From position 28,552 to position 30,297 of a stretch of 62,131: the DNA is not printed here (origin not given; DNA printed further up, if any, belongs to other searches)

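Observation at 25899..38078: Four divergent pyrrolysine-free MttB methyltransferases interleaved with a peptidase and an amidohydrolase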

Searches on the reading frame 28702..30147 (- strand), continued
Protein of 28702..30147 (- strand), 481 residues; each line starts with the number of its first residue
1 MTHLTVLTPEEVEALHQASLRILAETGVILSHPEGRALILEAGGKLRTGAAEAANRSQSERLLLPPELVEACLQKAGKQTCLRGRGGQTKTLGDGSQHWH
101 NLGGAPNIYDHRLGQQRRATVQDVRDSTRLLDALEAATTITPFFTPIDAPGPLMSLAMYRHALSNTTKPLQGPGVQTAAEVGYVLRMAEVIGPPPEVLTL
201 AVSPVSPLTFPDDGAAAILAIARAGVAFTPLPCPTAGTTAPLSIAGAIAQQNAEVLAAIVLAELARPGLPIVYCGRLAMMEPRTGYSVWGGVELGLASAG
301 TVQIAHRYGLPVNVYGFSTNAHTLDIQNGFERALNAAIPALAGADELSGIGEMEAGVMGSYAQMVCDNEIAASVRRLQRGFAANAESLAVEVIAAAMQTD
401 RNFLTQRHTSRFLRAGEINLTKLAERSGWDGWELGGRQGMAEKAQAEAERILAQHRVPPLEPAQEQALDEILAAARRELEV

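Call 65: search_protein_families(library=pfam, proteins=[L079:11469-12023:+, L079:12048-12842:+, L079:13967-15745:+, L079:8297-9688:+, L079:12806-14008:-, L010:1877-3130:-, L010:3127-4344:-, L010:4341-5258:-, L049:1669-2721:-, L032:8898-9827:-])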
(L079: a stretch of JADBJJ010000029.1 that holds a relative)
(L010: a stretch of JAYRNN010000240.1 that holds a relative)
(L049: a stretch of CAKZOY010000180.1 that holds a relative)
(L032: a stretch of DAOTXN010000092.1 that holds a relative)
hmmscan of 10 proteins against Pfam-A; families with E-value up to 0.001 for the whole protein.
L079:11469-12023:+ (184 aa): 7 families
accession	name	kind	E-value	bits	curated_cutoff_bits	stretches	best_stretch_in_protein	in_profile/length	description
PF03266.21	NTPase_1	-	2.1e-44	151.8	23.9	1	5-167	2-167/168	NTPase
PF00004.35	AAA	-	3.9e-06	27.8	21.2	1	5-107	1-68/131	ATPase family associated with various cellular activities (AAA)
PF07728.20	AAA_5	-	5.6e-05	23.6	22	0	5-28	2-26/139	AAA domain (dynein-related subfamily)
PF13191.12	AAA_16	-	5.9e-05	24.1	32.6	1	3-33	25-55/167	AAA ATPase domain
PF13401.12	AAA_22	-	9.9e-05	23.1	27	1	4-108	7-96/130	AAA domain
PF13245.12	AAA_19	-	0.00018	22.1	25.1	1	3-109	12-103/134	AAA domain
PF13604.12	AAA_30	-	0.00021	21.5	27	1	5-108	21-100/191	AAA domain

L079:12048-12842:+ (264 aa): 3 families
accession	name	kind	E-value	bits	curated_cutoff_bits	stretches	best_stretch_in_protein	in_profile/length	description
PF00005.33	ABC_tran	-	2.9e-23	83.4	25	1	26-168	3-136/137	ABC transporter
PF02463.25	SMC_N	-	4.1e-10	39.9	40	1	114-209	119-208/220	RecF/RecN/SMC N terminal domain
PF13304.12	AAA_21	-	8.1e-07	29.8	27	0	149-199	246-299/304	AAA domain, putative AbiEii toxin, Type IV TA system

L079:13967-15745:+ (592 aa): 0 families

L079:8297-9688:+ (463 aa): 2 families
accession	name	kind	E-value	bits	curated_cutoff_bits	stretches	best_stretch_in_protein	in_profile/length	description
PF02056.22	Glyco_hydro_4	-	1.8e-44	152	23.2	1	5-176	1-172/183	Family 4 glycosyl hydrolase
PF11975.13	Glyco_hydro_4C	-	3.2e-41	142.1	24.1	1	226-436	2-210/211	Family 4 glycosyl hydrolase C-terminal domain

L079:12806-14008:- (400 aa): 0 families

L010:1877-3130:- (417 aa): 1 family
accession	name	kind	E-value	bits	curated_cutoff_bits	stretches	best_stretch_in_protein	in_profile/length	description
PF12698.13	ABC2_membrane_3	-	3.1e-44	151.9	31.6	1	20-378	2-339/347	ABC-2 family transporter protein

L010:3127-4344:- (405 aa): 1 family
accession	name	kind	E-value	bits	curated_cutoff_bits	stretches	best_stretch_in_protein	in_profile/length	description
PF12698.13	ABC2_membrane_3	-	3.3e-40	138.7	31.6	1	19-374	1-345/347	ABC-2 family transporter protein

L010:4341-5258:- (305 aa): 5 families
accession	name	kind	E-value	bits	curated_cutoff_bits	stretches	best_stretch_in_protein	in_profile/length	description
PF00005.33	ABC_tran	-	4.2e-27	95.9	25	1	25-164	2-136/137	ABC transporter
PF13732.12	DrrA1-3_C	-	3.5e-15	56.9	27.4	1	218-298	1-81/81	ATP-binding protein DrrA1-3-like, C-terminal domain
PF13304.12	AAA_21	-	2e-14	54.8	27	1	109-195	178-299/304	AAA domain, putative AbiEii toxin, Type IV TA system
PF13401.12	AAA_22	-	2.3e-05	25.2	27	1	39-162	10-92/130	AAA domain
PF13604.12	AAA_30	-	0.00021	21.5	27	0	35-68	19-52/191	AAA domain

L049:1669-2721:- (350 aa): 0 families

L032:8898-9827:- (309 aa): 1 family
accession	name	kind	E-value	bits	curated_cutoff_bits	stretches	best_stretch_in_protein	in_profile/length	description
PF02633.19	Creatininase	-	2.3e-71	240.4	31.3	1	46-291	2-238/238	Creatinine amidohydrolase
